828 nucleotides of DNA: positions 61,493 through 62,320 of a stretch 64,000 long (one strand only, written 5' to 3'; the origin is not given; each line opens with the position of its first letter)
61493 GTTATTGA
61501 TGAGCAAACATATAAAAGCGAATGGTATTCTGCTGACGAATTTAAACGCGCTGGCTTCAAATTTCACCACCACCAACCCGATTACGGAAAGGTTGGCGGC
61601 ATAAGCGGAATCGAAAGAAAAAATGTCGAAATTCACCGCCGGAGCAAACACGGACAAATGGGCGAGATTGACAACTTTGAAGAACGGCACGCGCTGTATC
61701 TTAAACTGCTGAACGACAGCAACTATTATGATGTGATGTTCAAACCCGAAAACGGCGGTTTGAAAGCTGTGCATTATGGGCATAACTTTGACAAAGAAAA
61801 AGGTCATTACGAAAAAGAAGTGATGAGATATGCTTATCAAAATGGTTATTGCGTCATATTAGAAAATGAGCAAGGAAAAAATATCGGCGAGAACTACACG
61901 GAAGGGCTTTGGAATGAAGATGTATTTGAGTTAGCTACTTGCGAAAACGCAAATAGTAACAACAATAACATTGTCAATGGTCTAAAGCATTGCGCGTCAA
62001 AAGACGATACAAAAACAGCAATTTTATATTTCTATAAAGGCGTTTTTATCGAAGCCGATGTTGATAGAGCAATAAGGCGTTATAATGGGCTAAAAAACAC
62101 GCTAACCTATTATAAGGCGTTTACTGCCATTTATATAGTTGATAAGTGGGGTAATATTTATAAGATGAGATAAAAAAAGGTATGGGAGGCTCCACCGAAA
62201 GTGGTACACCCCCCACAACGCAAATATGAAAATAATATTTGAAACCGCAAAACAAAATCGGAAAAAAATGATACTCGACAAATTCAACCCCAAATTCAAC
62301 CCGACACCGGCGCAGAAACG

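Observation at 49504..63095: Seven-gene operon that reads like a split P1 DarB / polyvalent-protein module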

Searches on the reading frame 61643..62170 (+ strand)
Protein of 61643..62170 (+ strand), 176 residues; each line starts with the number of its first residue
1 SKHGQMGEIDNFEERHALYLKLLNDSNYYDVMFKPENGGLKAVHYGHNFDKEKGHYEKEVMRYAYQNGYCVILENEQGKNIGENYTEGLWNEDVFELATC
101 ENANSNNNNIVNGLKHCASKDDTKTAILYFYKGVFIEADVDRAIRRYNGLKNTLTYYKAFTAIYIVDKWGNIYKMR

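Call 41: search_protein_families(library=pfam, alignment_id=A1, max_evalue=10)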
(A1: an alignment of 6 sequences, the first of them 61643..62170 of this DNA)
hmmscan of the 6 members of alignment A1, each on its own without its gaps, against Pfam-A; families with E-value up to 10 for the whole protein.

A. member 1, window:61643-62170:+ (176 aa): 3 families
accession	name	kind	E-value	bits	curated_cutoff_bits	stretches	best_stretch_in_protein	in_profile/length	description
PF21908.1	Cel124_C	-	0.03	14.8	27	1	16-75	91-153/172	Cel124 C-terminal catalytic domain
PF02844.21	GARS_N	-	0.21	12.8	29.5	1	15-68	12-62/100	Phosphoribosylglycinamide synthetase, N domain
PF08619.15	Nha1_C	-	0.42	10.2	23.7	1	50-81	144-175/464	Alkali metal cation/H+ antiporter Nha1 C terminus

B. families by the number of members that match (of 6 scanned): 4 families
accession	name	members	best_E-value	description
PF21908.1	Cel124_C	2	0.03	Cel124 C-terminal catalytic domain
PF11467.13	LEDGF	1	0.012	Lens epithelium-derived growth factor (LEDGF)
PF02844.21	GARS_N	1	0.21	Phosphoribosylglycinamide synthetase, N domain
PF08619.15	Nha1_C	1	0.42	Alkali metal cation/H+ antiporter Nha1 C terminus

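Call 46: predict_structure(alignment_id=A1)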
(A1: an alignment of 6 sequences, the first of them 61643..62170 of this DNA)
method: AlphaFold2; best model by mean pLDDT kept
length: 176 residues; sequences in the alignment: 6
mean_pLDDT: 84.3   pTM: 0.83
mean pLDDT of the five models: 84.3, 84.2, 74.1, 70.4, 69.9
residues with pLDDT >= 90: 99; 70-90: 51; 50-70: 18; < 50: 8
segments of 3 or more residues with pLDDT < 50: 1-8
pLDDT, mean of each block of 10 residues (from residue 1): 39 90 95 94 86 77 94 82 72 90 68 91 91 83 93 92 92 90
secondary structure, 60 per line:
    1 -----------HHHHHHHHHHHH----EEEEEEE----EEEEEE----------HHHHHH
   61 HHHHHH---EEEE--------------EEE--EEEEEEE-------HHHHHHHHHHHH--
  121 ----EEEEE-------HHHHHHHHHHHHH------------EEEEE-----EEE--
elements in order: H12-23 E28-34 E39-44 H55-66 E70-73 E88-90 E93-99 H107-118 E125-129 H137-149 E162-166 E172-174
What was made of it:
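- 60785..62173 (+): ORF6, 462 aa from ATG 60785 (478 aa from GTG 60737). It has beta modules, the linker helix, a middle domain, and an AT-rich C-terminal CdiA-CT(Bp1026b)-like PD-(D/E)xK toxin nuclease (nt 61643-62170). Call 46: AF2 pLDDT 84.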

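Call 48: fold_search(model_id=the predicted structure, library=pdb)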
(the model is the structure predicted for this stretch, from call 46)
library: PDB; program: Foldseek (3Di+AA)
matches with E <= 10: 426; with E <= 0.001: 1
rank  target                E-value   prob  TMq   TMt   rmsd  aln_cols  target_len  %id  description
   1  4g6v_A                1.6e-05  1.00  0.49  0.63   3.5       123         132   18  CdiA-CT/CdiI toxin and immunity complex from Burkholderia pseudomallei (released 2012-12-12)
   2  4g07                  2.3e-01  0.57  0.27  0.13   4.3        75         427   21  The crystal structure of the C366S mutant of HDH from Brucella suis (released 2013-09-04)
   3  3ufx_E                4.7e-01  0.25  0.30  0.15  10.9       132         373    9  Thermus aquaticus succinyl-CoA synthetase in complex with GDP-Mn2+ (released 2012-06-27)
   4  8q3y_A                5.0e-01  0.11  0.23  0.12  10.4       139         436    9  Crystal structure of apo Can2 from Thermoanaerobacter brockii (released 2023-11-22)
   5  2y4j_B                5.4e-01  0.20  0.23  0.12  10.6       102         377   10  MANNOSYLGLYCERATE SYNTHASE IN COMPLEX WITH LACTATE (released 2011-02-02)
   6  3ufx_B                5.7e-01  0.20  0.29  0.15   9.2       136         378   10  Thermus aquaticus succinyl-CoA synthetase in complex with GDP-Mn2+ (released 2012-06-27)
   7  3ufx_G                6.1e-01  0.23  0.30  0.15  10.9       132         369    9  Thermus aquaticus succinyl-CoA synthetase in complex with GDP-Mn2+ (released 2012-06-27)
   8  4rz3_A                6.5e-01  0.13  0.28  0.22   8.4       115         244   16  Crystal structure of the MinD-like ATPase FlhG (released 2015-03-04)
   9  2jg1_A                6.9e-01  0.04  0.16  0.10  13.9       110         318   14  STRUCTURE OF Staphylococcus aureus D-TAGATOSE-6-PHOSPHATE KINASE with cofactor and substrate (released 2007-04-24)
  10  5trc_A                7.4e-01  0.03  0.16  0.09  14.6       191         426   11  Crystal structure of phosphorylated AC3-AC5 domains of yeast acetyl-CoA carboxylase (released 2016-12-07)
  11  2y4k_B                8.4e-01  0.11  0.20  0.11  10.8       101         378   11  MANNOSYLGLYCERATE SYNTHASE IN COMPLEX WITH MG-GDP (released 2011-02-02)
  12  3ufx_I                8.9e-01  0.18  0.30  0.15  10.8       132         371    9  Thermus aquaticus succinyl-CoA synthetase in complex with GDP-Mn2+ (released 2012-06-27)
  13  4ph6_A                8.9e-01  0.08  0.23  0.19  13.4       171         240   13  Structure of 3-Dehydroquinate Dehydratase from Enterococcus faecalis (released 2014-09-17)
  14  2i71_A                8.9e-01  0.08  0.24  0.14  11.0       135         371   12  Crystal structure of a Conserved Protein of Unknown Function from Sulfolobus solfataricus P2 (released 2006-10-03)
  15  7uxa_B                8.9e-01  0.05  0.13  0.17   9.3        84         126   14  Human tRNA Splicing Endonuclease Complex bound to pre-tRNA-ARG (released 2023-02-08)
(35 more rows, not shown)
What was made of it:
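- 60785..62173 (+): Call 48: 4g6v_A at E 1.6e-5, probability 1.0.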

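Call 51: search_protein_representatives(alignment_id=A1)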
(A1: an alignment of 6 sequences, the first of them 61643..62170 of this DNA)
Query: 6 sequences, 170 profile positions. Proteins with E-value up to 0.001 (for the whole library): 373; up to 1e-10: 224; up to 1e-30: 104. The best 150 are listed.
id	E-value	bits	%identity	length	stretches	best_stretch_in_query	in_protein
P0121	4.1e-80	283.7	-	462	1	2-170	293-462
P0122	4.6e-80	283.6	-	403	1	2-170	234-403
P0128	7.0e-74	263.4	-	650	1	4-169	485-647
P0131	3.0e-64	232.1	-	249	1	4-166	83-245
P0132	3.2e-64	232.0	-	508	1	2-170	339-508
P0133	3.2e-64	232.0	-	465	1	7-168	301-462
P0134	8.6e-64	230.6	-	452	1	7-168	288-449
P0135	4.0e-62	225.2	-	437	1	2-169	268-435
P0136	4.7e-62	224.9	-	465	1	8-169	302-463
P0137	8.3e-61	220.9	-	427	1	3-169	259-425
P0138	3.1e-60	219.0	-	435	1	8-168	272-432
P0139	4.3e-59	215.3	-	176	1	6-168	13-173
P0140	1.5e-58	213.5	-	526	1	2-167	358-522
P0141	1.9e-58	213.2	-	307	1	6-168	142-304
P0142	2.6e-58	212.8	-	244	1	6-169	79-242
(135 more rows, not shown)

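Call 53: search_protein_families(library=pfam, alignment_id=A2, max_evalue=0.001)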
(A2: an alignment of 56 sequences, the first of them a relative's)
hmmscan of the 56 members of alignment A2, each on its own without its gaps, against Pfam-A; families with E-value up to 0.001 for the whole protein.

A. member 1, P0132 (508 aa): 2 families
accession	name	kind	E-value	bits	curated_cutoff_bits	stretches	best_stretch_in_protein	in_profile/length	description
PF06074.18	Portal_Mu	-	2e-34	119.9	23.9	1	1-146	190-336/336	Portal protein of Mu bacteriophage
PF04233.19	Phage_Mu_F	-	1.7e-19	71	29.6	1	172-280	6-112/112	Phage Mu protein F like protein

B. families by the number of members that match (of 56 scanned): 9 families
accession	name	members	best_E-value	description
PF04233.19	Phage_Mu_F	25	1.1e-20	Phage Mu protein F like protein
PF06074.18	Portal_Mu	4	2.5e-73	Portal protein of Mu bacteriophage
PF14890.11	Intein_splicing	2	5.3e-08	Intein splicing domain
PF15644.12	Gln_amidase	1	1.4e-11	Papain fold toxin 1, glutamine deamidase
PF07591.16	PT-HINT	1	4.1e-05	Pretoxin HINT domain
PF13403.11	Hint_2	1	8.8e-05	Hint domain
PF18451.7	CdiA_C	1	0.00016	Contact-dependent growth inhibition CdiA C-terminal domain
PF10275.15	Peptidase_C65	1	0.00043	Peptidase C65 Otubain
PF05203.21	Hom_end_hint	1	0.00049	Hom_end-associated Hint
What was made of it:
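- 60785..62173 (+): Calls 51 and 53: 373 clusters; 25 of 56 long members carry Phage_Mu_F.
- The ORF6 toxin family is predominantly fused to MuF or portal head proteins (call 53).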

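Call 82: fold_search(model_id=the predicted structure, library=viral)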
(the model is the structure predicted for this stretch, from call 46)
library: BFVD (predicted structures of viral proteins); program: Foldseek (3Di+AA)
matches with E <= 10: 437; with E <= 0.001: 6
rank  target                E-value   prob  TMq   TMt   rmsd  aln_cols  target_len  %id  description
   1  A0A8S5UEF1            9.8e-08  1.00  0.58  0.25   9.3       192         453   12  CDI toxin-like protein [Siphoviridae sp. ctdj515]
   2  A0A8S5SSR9            5.8e-06  1.00  0.53  0.47   4.5       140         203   16  tRNA nuclease CdiA C-terminal domain-containing protein [Siphoviridae sp. ctRIT4]
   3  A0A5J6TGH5            1.0e-05  1.00  0.51  0.24   3.0       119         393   11  Capsid maturation protease and MuF-like fusion protein [Mycobacterium phage MalagasyRose]
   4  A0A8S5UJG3            1.7e-05  1.00  0.56  0.20   3.4       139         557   12  Minor capsid protein [Siphoviridae sp. ctvph17]
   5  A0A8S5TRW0            6.6e-04  1.00  0.50  0.20   3.6       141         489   12  Minor capsid protein [Siphoviridae sp. ctW4q29]
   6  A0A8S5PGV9            7.5e-04  1.00  0.48  0.17   3.7       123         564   13  Minor capsid protein [Siphoviridae sp. ctwDU14]
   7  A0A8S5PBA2            3.4e-03  1.00  0.47  0.18   4.4       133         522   14  Minor capsid protein [Siphoviridae sp. ctMYJ33]
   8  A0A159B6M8            3.9e-03  1.00  0.48  0.25   4.0       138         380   11  (no name in the UniProt tables at hand)
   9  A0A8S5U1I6            3.0e-02  0.84  0.46  0.11  13.9       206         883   11  Portal protein [Myoviridae sp. ctu3o5]
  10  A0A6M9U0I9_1          3.0e-02  0.60  0.38  0.09  14.3       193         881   13  Uncharacterized protein [Drosophila-associated filamentous virus]
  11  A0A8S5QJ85            7.4e-02  0.77  0.36  0.24   5.2       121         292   12  Restriction endonuclease [Siphoviridae sp. ctezl47]
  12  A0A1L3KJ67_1          1.9e-01  0.14  0.28  0.05  17.4       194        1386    8  Replicase polyprotein 1ab (Fragment) [Xinzhou nematode virus 6]
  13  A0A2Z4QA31            2.5e-01  0.38  0.34  0.28   6.0       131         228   10  (no name in the UniProt tables at hand)
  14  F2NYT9                2.5e-01  0.35  0.29  0.31   6.5       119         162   17  Complete DpAV4 genome [Diadromus pulchellus ascovirus 4a]
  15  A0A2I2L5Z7            2.8e-01  0.03  0.14  0.10  16.4       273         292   11  F-box domain-containing protein [Orpheovirus IHUMI-LCC2]
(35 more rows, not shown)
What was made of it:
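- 60785..62173 (+): Call 82: CDI toxin, tRNA nuclease and MuF proteins in BFVD.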
